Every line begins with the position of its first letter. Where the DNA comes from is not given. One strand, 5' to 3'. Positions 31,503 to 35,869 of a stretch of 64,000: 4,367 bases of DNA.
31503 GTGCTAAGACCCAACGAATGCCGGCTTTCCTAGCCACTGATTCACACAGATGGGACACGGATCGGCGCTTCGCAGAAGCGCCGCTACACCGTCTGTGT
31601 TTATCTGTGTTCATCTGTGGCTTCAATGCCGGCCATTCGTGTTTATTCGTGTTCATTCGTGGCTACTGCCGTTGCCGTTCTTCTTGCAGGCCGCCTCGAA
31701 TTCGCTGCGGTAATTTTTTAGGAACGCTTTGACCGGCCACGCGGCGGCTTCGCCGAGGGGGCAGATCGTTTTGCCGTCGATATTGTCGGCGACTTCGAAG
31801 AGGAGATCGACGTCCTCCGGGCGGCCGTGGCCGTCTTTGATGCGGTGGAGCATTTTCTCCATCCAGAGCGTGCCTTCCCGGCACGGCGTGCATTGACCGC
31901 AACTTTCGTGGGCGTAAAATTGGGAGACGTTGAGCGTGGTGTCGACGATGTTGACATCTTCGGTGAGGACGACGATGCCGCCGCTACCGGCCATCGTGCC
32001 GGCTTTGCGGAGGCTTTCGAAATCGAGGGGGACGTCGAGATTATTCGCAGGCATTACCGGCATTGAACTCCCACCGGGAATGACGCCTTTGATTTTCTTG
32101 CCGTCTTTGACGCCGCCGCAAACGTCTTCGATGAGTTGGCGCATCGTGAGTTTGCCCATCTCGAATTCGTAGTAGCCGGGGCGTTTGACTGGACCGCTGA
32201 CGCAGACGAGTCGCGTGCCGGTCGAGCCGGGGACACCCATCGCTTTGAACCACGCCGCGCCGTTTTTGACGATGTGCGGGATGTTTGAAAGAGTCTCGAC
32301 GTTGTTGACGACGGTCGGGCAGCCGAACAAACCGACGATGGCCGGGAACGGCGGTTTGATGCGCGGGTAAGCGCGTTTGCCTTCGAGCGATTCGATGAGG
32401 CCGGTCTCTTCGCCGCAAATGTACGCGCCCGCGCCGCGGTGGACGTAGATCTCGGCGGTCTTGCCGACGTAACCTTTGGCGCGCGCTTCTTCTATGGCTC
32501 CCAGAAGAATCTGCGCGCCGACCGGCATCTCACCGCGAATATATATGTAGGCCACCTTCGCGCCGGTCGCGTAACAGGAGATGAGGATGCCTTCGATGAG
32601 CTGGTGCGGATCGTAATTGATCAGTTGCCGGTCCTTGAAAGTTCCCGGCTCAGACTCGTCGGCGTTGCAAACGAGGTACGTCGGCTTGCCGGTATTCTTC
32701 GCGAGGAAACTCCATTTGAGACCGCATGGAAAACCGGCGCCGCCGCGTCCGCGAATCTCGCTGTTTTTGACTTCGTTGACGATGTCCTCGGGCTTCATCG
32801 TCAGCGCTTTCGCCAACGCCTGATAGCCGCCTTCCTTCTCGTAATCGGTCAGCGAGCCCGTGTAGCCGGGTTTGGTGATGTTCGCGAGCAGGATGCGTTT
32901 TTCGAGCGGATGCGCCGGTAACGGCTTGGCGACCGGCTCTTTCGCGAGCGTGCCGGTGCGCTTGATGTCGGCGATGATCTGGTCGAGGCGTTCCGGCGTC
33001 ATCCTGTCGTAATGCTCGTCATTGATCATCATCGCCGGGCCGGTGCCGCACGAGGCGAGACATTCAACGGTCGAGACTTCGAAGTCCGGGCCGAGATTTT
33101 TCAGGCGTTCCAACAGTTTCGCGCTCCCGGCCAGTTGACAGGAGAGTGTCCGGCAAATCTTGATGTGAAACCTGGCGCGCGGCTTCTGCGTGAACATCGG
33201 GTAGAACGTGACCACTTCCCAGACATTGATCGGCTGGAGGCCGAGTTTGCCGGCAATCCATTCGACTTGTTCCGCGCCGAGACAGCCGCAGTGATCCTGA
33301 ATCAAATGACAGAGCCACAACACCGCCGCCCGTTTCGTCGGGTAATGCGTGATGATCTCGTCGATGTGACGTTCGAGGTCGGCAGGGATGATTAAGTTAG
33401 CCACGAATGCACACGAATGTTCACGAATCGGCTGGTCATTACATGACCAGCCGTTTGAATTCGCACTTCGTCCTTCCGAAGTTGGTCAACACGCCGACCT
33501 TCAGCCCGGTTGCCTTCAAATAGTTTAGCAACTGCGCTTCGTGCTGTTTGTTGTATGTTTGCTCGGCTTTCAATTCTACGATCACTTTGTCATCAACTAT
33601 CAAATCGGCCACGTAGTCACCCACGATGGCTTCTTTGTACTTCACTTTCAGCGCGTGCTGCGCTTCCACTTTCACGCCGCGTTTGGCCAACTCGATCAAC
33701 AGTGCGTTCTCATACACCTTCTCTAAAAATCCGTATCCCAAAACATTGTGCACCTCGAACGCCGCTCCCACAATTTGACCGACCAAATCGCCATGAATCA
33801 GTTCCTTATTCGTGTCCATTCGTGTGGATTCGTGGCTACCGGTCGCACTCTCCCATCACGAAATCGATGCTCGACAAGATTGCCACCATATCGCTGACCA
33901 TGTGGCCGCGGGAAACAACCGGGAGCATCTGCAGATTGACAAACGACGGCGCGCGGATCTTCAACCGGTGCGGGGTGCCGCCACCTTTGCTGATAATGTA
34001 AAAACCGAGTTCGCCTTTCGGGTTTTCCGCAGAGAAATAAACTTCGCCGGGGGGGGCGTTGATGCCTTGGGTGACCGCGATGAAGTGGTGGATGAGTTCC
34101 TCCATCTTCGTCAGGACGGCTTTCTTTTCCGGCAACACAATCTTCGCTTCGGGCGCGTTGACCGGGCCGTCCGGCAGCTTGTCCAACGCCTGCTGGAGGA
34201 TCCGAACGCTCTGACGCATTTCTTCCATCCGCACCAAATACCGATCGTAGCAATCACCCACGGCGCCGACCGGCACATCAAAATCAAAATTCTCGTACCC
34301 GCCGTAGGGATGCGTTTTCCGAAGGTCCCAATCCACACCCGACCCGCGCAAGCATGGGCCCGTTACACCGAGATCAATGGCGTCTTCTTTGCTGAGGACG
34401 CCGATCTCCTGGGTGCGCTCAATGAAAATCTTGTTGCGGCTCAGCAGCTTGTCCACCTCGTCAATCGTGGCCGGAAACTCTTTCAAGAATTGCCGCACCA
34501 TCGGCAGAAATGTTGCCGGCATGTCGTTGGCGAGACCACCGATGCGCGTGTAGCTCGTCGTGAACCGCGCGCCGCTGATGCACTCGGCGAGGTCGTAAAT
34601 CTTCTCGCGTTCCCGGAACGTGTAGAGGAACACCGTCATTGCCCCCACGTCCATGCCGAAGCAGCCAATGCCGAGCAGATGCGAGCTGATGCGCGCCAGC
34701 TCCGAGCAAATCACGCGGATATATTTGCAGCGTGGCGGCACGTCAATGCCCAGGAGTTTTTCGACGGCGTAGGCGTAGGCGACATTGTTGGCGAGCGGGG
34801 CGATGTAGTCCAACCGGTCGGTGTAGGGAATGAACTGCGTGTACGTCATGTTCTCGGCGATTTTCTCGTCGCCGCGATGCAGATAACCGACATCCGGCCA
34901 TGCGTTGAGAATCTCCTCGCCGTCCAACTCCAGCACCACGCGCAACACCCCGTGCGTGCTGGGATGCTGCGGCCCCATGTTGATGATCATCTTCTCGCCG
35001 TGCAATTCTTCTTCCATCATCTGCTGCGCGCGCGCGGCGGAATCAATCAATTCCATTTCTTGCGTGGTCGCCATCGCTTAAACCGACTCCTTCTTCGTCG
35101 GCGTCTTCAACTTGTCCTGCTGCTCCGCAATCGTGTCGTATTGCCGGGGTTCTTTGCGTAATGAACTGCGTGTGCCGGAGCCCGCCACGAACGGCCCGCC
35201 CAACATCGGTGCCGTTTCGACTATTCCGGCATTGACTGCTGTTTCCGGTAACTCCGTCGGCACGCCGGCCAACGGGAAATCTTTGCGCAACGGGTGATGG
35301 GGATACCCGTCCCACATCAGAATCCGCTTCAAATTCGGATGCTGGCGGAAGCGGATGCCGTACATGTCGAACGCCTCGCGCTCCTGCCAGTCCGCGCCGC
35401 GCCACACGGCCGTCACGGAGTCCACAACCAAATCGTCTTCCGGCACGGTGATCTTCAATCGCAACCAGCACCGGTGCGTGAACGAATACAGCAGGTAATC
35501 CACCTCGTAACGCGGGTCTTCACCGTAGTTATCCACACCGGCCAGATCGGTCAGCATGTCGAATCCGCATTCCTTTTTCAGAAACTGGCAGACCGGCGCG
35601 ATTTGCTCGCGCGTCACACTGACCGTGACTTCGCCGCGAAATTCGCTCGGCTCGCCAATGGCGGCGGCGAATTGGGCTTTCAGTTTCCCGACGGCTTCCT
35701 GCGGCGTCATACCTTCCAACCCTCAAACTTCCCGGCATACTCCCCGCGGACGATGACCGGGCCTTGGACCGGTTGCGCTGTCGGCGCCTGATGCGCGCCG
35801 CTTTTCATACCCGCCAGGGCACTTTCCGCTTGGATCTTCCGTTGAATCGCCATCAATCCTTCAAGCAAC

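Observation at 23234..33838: Pattern: three different PD-(D/E)xK families colonising one essential operon - a possible REP/RAYT-like association with nucleases instead of Y1 transposases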

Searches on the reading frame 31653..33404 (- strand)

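Call 3: search_protein_families(library=pfam, proteins=[window:31653-33404:-])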
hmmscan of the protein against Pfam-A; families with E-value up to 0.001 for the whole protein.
window:31653-33404:- (583 aa): 5 families
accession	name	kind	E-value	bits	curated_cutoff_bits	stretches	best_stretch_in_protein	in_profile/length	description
PF01512.22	Complex1_51K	-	5.5e-49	166.4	31.2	1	212-377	1-150/150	Nuo51 FMN-binding domain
PF01257.25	2Fe-2S_thioredx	-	3.4e-36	124.7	24.8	1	14-148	1-145/145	Thioredoxin-like [2Fe-2S] ferredoxin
PF10589.14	NADH_4Fe-4S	-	2.9e-32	110.8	23.5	1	489-571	2-84/85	NADH-ubiquinone oxidoreductase-F iron-sulfur binding region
PF22461.2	SLBB_2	-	1.7e-10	41.2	27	1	399-458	2-61/79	SLBB domain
PF10531.15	SLBB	-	1.4e-08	34.8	27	1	400-450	2-54/55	SLBB domain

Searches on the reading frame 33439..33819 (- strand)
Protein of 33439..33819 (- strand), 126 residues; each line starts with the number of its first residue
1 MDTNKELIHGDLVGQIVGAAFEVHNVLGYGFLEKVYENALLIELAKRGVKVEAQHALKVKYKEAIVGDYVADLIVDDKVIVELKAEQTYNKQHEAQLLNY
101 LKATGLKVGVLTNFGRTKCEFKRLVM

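Call 4: search_protein_families(library=pfam, proteins=[window:33439-33819:-])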
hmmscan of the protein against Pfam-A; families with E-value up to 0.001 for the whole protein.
window:33439-33819:- (126 aa): 1 family
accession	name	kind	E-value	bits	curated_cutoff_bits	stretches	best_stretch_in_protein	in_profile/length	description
PF13366.12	PDDEXK_3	-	3.2e-42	144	22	1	11-123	2-116/117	PD-(D/E)XK nuclease superfamily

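Call 17: search_protein_families(library=ncbifam, proteins=[window:33439-33819:-], max_evalue=0.1)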
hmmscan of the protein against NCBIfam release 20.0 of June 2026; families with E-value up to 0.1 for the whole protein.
window:33439-33819:- (126 aa): 4 families
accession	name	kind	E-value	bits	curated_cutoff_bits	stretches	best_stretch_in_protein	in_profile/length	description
TIGR04256.1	GxxExxY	subfamily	3.4e-43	146.7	35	1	12-125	2-116/116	GxxExxY protein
TIGR02253.1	CTE7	subfamily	0.035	13.9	169.75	1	51-117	54-122/221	TIGR02253 family HAD-type hydrolase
NF004361.0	PRK05738.2-1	equivalog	0.047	13.9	144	0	42-86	42-86/98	50S ribosomal protein L23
TIGR02729.1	Obg_CgtA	equivalog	0.049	12.6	280.25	1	3-109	203-307/329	Obg family GTPase CgtA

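Call 33: search_protein_families(library=padloc, proteins=[window:33439-33819:-], max_evalue=0.01)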
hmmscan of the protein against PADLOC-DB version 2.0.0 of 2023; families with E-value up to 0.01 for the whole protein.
window:33439-33819:- (126 aa): 3 families
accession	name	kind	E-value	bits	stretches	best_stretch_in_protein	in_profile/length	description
PDLC01611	Cas4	-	0.00063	18.1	1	48-103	33-89/158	"CAS-I,CAS-II,CAS-III,CAS-IV,CAS-V,CAS-VI; acquisition_associated"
PDLC01771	Cas4b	-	0.00096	17.4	1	54-103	43-91/162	-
PDLC04912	PDC-S11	-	0.0031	14.7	1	57-105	45-97/313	-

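Call 49: find_homologous_proteins(query=window:33439-33819:-, max_evalue=0.001)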
Query window:33439-33819:- (126 aa): 7998 proteins with E <= 0.001 among 8000 candidates; the best 120 are listed.
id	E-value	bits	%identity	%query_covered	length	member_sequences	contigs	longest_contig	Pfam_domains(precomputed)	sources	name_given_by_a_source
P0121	7.2e-74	264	100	100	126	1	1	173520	PF13366.13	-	-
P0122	1.7e-69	249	94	100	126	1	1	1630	PF13366.13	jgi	jgi:GxxExxY protein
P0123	7.1e-68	244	91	100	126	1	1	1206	PF13366.13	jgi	jgi:GxxExxY protein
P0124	9.0e-67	241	90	100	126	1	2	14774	PF13366.13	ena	-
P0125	1.8e-66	240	90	100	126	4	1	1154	PF13366.13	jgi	-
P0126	2.5e-66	239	90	100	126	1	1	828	PF13366.13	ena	-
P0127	8.8e-66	238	90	100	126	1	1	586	PF13366.13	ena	-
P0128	5.3e-65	235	88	100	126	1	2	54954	PF13366.13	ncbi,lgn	-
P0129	1.2e-64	234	88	100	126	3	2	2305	PF13366.13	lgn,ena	-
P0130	1.2e-64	234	90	100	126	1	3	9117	PF13366.13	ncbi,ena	-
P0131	2.6e-64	233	87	100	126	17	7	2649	PF13366.13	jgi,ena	-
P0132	4.3e-64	232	88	100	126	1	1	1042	PF13366.13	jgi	-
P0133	8.7e-64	231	87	100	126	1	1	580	PF13366.13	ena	-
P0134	2.0e-63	230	86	100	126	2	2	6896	PF13366.13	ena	-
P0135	6.6e-63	228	86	100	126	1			PF13366.13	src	-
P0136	1.5e-62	227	86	100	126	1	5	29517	PF13366.13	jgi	jgi:GxxExxY protein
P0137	2.2e-61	223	84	100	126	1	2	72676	PF13366.13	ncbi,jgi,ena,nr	ncbi:MAG TPA: GxxExxY protein [Verrucomicrobiae bacterium]|nr:GxxExxY protein [Verrucomicrobiae bact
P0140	1.8e-60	220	80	100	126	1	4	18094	PF13366.13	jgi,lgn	jgi:GxxExxY protein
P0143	6.6e-58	212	79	100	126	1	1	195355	PF13366.13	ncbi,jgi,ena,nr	ncbi:MAG TPA: GxxExxY protein [Verrucomicrobiae bacterium]|nr:GxxExxY protein [Verrucomicrobiae bact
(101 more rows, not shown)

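Call 53: find_encoding_contigs(protein=P0128, flank=3000, max_places=3)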
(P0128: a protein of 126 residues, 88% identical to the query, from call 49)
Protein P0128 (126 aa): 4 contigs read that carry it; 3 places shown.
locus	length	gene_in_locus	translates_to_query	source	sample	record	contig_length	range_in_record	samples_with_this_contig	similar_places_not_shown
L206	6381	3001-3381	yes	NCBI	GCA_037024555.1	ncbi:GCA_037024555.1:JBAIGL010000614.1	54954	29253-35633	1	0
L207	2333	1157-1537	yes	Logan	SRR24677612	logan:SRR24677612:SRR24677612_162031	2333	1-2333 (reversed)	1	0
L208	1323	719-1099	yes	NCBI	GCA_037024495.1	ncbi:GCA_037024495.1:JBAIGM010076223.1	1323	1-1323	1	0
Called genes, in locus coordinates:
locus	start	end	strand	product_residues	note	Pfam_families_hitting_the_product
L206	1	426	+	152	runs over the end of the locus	PF00507:Oxidored_q4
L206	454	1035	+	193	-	PF01058:Oxidored_q6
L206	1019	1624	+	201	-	PF00329:Complex1_30kDa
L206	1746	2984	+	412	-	PF00346:Complex1_49kDa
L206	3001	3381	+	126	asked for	PF13366:PDDEXK_3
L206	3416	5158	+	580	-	PF01257:2Fe-2S_thioredx, PF01512:Complex1_51K, PF10531:SLBB, PF22461:SLBB_2, PF10589:NADH_4Fe-4S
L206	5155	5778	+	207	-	-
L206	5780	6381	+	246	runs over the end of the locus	PF00656:Peptidase_C14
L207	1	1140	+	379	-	?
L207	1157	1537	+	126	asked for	PF13366:PDDEXK_3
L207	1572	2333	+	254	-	?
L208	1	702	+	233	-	?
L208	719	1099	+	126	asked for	PF13366:PDDEXK_3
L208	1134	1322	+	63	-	?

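Call 54: find_encoding_contigs(protein=P0137, flank=3000, max_places=3)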
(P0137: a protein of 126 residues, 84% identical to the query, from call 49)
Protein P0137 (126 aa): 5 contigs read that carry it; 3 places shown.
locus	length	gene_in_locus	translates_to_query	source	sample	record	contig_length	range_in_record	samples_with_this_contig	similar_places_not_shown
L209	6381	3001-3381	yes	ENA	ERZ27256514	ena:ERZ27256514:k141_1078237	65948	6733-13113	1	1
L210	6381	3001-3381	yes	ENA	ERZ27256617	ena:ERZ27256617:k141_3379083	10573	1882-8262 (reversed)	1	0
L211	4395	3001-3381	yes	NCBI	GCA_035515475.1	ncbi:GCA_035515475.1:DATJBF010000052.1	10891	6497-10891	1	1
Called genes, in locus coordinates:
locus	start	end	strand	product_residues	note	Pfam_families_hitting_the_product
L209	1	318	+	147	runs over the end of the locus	PF00507:Oxidored_q4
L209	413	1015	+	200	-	PF01058:Oxidored_q6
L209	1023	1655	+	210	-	PF00329:Complex1_30kDa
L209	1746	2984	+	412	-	PF00346:Complex1_49kDa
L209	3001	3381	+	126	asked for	PF13366:PDDEXK_3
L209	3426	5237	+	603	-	PF01257:2Fe-2S_thioredx, PF01512:Complex1_51K, PF10531:SLBB, PF22461:SLBB_2, PF10589:NADH_4Fe-4S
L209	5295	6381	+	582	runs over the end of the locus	PF00111:Fer2 (weak), PF13510:Fer2_4, PF22151:Fer4_NDSU1 (faint), PF10588:NADH-G_4Fe-4S_3, PF22117:Fer4_Nqo3, PF04879:Molybdop_Fe4S4, PF00384:Molybdopterin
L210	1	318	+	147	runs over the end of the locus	PF00507:Oxidored_q4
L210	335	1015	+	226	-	PF01058:Oxidored_q6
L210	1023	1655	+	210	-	PF00329:Complex1_30kDa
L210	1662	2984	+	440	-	PF00346:Complex1_49kDa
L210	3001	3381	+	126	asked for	PF13366:PDDEXK_3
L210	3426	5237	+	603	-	PF01257:2Fe-2S_thioredx, PF01512:Complex1_51K, PF10531:SLBB, PF22461:SLBB_2, PF10589:NADH_4Fe-4S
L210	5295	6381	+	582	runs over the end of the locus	PF00111:Fer2 (weak), PF13510:Fer2_4, PF22151:Fer4_NDSU1 (faint), PF10588:NADH-G_4Fe-4S_3, PF22117:Fer4_Nqo3, PF04879:Molybdop_Fe4S4, PF00384:Molybdopterin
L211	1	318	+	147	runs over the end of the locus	PF00507:Oxidored_q4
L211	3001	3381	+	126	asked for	PF13366:PDDEXK_3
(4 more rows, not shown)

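Call 55: find_encoding_contigs(protein=P0143, flank=3000, max_places=3)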
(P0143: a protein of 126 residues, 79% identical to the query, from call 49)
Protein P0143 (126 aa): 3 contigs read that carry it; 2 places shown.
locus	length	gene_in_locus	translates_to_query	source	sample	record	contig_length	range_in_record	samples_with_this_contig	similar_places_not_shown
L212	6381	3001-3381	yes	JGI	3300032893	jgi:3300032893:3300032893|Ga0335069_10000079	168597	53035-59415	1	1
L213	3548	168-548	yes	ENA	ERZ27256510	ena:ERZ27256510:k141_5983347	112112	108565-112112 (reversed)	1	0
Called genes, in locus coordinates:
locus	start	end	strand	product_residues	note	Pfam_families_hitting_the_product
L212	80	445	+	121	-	PF00507:Oxidored_q4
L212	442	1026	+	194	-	PF01058:Oxidored_q6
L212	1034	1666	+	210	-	PF00329:Complex1_30kDa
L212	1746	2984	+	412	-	PF00346:Complex1_49kDa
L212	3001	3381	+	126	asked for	PF13366:PDDEXK_3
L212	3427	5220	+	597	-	PF01257:2Fe-2S_thioredx, PF01512:Complex1_51K, PF10531:SLBB, PF22461:SLBB_2, PF10589:NADH_4Fe-4S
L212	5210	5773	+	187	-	PF10543:ORF6N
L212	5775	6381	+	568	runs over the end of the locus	PF00111:Fer2 (weak), PF13510:Fer2_4, PF10588:NADH-G_4Fe-4S_3, PF22117:Fer4_Nqo3, PF04879:Molybdop_Fe4S4, PF22151:Fer4_NDSU1, PF00384:Molybdopterin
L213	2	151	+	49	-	?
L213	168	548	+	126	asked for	PF13366:PDDEXK_3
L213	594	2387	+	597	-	PF01257:2Fe-2S_thioredx, PF01512:Complex1_51K, PF10531:SLBB, PF22461:SLBB_2, PF10589:NADH_4Fe-4S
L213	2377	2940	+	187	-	PF10543:ORF6N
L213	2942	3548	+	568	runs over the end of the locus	PF00111:Fer2 (weak), PF13510:Fer2_4, PF10588:NADH-G_4Fe-4S_3, PF22117:Fer4_Nqo3, PF04879:Molybdop_Fe4S4, PF22151:Fer4_NDSU1, PF00384:Molybdopterin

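Call 66: search_protein_families(library=pfam, proteins=[L206:5155-5778:+], max_evalue=0.01)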
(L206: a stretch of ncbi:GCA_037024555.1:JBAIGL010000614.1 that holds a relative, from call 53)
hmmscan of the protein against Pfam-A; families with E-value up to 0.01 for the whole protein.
L206:5155-5778:+ (207 aa): 0 families

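Call 78: search_protein_families(library=pfam, proteins=[L206:5780-6381:+], max_evalue=0.001)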
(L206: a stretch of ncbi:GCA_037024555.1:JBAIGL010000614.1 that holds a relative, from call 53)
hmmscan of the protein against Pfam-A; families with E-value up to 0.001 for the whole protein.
L206:5780-6381:+ (200 aa): 1 family
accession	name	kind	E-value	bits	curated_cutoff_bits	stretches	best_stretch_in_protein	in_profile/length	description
PF00656.27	Peptidase_C14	-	3.9e-10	40.2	21.4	1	3-195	2-194/233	Caspase domain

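Call 84: find_encoding_contigs(protein=P0124, flank=1500, max_places=2)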
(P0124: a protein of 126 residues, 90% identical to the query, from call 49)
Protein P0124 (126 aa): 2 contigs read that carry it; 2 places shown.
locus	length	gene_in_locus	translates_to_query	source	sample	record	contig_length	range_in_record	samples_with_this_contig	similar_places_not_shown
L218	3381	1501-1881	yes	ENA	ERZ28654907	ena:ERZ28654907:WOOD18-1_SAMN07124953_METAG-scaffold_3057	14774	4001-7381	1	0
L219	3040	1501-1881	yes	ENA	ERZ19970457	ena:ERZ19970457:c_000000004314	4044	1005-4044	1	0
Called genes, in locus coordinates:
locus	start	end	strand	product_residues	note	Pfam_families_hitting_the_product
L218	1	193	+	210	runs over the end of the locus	PF00329:Complex1_30kDa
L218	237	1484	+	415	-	PF00346:Complex1_49kDa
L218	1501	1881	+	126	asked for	PF13366:PDDEXK_3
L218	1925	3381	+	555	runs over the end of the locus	PF01257:2Fe-2S_thioredx, PF01512:Complex1_51K, PF10531:SLBB, PF22461:SLBB_2, PF10589:NADH_4Fe-4S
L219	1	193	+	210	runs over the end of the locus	PF00329:Complex1_30kDa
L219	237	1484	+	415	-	PF00346:Complex1_49kDa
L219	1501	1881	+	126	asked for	PF13366:PDDEXK_3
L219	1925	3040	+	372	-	?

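Call 85: find_encoding_contigs(protein=P0136, flank=1500, max_places=2)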
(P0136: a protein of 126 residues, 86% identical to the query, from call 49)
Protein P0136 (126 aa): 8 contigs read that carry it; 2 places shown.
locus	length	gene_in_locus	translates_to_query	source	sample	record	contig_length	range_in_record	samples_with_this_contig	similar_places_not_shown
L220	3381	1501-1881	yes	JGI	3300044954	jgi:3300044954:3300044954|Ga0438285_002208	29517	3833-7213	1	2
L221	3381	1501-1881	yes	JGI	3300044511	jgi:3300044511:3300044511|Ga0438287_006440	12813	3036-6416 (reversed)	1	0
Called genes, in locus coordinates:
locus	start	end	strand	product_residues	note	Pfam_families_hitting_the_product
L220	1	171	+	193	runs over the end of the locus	PF00329:Complex1_30kDa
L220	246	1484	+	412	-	PF00346:Complex1_49kDa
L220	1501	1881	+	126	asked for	PF13366:PDDEXK_3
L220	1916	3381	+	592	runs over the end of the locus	PF01257:2Fe-2S_thioredx, PF01512:Complex1_51K, PF10531:SLBB (weak), PF22461:SLBB_2, PF10589:NADH_4Fe-4S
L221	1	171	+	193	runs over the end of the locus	PF00329:Complex1_30kDa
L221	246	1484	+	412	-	PF00346:Complex1_49kDa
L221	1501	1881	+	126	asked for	PF13366:PDDEXK_3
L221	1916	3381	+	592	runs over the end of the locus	PF01257:2Fe-2S_thioredx, PF01512:Complex1_51K, PF10531:SLBB (weak), PF22461:SLBB_2, PF10589:NADH_4Fe-4S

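Call 86: find_encoding_contigs(protein=P0140, flank=1500, max_places=2)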
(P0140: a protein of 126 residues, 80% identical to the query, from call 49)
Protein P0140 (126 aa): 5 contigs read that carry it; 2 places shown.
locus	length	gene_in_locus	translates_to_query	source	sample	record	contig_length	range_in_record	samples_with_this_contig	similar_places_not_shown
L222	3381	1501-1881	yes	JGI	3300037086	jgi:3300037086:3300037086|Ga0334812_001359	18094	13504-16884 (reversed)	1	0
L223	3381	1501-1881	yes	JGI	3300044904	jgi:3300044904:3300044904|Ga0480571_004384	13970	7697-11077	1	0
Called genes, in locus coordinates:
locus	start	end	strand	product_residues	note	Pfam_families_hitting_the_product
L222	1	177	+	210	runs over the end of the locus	PF00329:Complex1_30kDa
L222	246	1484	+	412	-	PF00346:Complex1_49kDa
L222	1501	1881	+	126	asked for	PF13366:PDDEXK_3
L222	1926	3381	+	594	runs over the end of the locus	PF01257:2Fe-2S_thioredx, PF01512:Complex1_51K, PF10531:SLBB, PF22461:SLBB_2, PF10589:NADH_4Fe-4S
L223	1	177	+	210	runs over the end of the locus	PF00329:Complex1_30kDa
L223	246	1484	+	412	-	PF00346:Complex1_49kDa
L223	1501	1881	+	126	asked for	PF13366:PDDEXK_3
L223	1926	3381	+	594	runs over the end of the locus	PF01257:2Fe-2S_thioredx, PF01512:Complex1_51K, PF10531:SLBB, PF22461:SLBB_2, PF10589:NADH_4Fe-4S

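Call 95: search_dna_similar(query=window:33439-33819:-, collection=phages, mode=protein, max_rows=12)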
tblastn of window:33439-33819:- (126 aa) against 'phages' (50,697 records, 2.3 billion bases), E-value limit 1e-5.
No match.

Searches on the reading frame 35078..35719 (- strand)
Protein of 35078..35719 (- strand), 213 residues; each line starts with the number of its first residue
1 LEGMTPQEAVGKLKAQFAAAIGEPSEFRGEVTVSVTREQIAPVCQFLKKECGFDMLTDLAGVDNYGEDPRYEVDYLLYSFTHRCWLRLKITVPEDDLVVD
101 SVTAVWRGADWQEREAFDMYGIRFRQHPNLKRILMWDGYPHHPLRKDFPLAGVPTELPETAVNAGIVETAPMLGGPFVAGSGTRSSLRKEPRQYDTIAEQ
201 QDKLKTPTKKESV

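Call 4: search_protein_families(library=pfam, proteins=[window:35078-35719:-])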
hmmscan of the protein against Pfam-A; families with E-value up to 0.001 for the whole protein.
window:35078-35719:- (213 aa): 1 family
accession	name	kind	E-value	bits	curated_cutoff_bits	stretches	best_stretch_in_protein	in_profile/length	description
PF00329.25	Complex1_30kDa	-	6.7e-43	146.6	22.5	1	33-152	1-122/124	Respiratory-chain NADH dehydrogenase, 30 Kd subunit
